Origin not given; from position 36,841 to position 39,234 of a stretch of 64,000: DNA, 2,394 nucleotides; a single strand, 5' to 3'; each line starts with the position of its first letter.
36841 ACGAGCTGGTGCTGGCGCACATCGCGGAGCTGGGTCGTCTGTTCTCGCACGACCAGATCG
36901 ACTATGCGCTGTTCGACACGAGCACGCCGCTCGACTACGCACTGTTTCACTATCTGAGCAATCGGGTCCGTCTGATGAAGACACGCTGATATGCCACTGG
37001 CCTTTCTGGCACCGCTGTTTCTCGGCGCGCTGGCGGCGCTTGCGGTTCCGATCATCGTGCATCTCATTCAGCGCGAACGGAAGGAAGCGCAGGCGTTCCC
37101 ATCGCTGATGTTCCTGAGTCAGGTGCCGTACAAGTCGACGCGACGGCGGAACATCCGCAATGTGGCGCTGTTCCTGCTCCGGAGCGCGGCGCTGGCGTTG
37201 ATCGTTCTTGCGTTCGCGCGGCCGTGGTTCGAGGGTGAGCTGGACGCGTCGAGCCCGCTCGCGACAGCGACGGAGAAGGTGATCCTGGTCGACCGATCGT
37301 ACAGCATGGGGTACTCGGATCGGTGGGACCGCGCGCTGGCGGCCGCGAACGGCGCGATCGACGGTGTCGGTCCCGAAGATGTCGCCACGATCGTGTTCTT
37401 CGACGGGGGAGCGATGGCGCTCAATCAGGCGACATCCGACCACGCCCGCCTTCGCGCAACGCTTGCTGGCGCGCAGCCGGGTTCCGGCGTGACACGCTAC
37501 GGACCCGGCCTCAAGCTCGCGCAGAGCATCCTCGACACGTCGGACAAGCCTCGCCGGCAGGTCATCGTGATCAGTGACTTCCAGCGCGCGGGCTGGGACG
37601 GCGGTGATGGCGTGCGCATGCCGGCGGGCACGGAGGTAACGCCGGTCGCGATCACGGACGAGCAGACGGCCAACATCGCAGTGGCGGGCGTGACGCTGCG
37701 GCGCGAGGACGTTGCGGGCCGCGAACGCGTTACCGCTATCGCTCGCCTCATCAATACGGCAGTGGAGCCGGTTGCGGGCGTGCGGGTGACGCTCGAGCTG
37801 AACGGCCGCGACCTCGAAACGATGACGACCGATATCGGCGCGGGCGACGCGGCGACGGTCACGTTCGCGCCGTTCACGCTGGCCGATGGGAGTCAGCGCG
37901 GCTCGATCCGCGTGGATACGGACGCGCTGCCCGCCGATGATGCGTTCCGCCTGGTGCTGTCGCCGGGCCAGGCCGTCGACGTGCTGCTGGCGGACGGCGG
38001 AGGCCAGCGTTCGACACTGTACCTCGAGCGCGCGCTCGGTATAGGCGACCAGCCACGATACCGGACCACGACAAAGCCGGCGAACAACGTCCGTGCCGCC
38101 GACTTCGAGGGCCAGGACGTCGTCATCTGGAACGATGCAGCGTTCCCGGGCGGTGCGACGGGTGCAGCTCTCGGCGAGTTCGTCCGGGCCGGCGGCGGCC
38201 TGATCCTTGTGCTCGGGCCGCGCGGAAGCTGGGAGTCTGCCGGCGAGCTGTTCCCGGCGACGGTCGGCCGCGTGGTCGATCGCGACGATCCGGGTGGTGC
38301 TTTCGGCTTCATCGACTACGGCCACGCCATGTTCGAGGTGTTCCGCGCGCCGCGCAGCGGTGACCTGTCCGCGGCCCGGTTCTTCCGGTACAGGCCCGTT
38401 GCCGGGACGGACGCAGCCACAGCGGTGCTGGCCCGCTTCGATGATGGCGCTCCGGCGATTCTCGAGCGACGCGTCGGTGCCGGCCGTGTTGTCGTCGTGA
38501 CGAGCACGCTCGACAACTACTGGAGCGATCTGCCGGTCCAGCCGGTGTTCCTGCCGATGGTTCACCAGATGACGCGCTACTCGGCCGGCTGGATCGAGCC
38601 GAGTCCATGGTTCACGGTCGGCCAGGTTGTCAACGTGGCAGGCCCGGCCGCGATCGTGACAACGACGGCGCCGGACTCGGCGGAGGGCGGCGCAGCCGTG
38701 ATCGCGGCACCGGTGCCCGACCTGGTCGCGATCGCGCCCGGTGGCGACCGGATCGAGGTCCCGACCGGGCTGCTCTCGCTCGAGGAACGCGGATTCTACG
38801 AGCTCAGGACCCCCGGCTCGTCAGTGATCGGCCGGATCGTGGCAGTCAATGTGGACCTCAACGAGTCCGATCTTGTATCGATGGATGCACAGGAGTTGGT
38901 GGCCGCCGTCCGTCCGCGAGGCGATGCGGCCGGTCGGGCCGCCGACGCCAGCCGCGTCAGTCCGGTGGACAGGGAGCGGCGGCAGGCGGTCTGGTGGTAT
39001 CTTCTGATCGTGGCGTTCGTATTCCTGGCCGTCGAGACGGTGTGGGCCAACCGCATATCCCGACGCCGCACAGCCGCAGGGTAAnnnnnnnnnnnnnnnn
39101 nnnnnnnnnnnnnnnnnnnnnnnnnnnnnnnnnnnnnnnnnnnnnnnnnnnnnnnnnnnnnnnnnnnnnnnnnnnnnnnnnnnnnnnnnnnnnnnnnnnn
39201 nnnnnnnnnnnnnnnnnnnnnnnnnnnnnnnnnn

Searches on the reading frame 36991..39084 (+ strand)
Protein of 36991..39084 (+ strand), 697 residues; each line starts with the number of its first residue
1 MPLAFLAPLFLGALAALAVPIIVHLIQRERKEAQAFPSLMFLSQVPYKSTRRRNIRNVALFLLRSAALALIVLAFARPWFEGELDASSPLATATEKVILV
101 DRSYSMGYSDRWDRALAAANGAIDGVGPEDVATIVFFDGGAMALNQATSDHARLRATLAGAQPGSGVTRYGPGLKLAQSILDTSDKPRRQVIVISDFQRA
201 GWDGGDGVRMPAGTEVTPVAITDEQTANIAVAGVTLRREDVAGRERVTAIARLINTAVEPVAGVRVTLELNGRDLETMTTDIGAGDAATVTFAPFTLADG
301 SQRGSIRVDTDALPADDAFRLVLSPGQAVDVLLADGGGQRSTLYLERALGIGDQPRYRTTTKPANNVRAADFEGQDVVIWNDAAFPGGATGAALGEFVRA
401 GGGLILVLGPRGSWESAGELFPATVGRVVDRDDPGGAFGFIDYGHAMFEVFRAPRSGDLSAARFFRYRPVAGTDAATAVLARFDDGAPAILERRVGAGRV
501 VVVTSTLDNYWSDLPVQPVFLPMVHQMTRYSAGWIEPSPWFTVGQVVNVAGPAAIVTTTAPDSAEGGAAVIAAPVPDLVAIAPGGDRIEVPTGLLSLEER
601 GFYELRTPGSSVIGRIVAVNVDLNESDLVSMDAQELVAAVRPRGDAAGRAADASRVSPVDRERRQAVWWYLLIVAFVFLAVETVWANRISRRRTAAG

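Call 39: search_protein_families(library=pfam, proteins=[window:36991-39084:+], max_evalue=0.00001)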
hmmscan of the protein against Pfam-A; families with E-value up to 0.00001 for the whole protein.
window:36991-39084:+ (697 aa): 2 families
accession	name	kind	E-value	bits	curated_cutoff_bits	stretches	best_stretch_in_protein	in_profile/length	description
PF07584.16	BatA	-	3.2e-18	66.3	25.9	1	1-78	1-77/77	Aerotolerance regulator N-terminal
PF13519.12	VWA_2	-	3.2e-13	50.7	27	1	97-198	2-107/107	von Willebrand factor type A domain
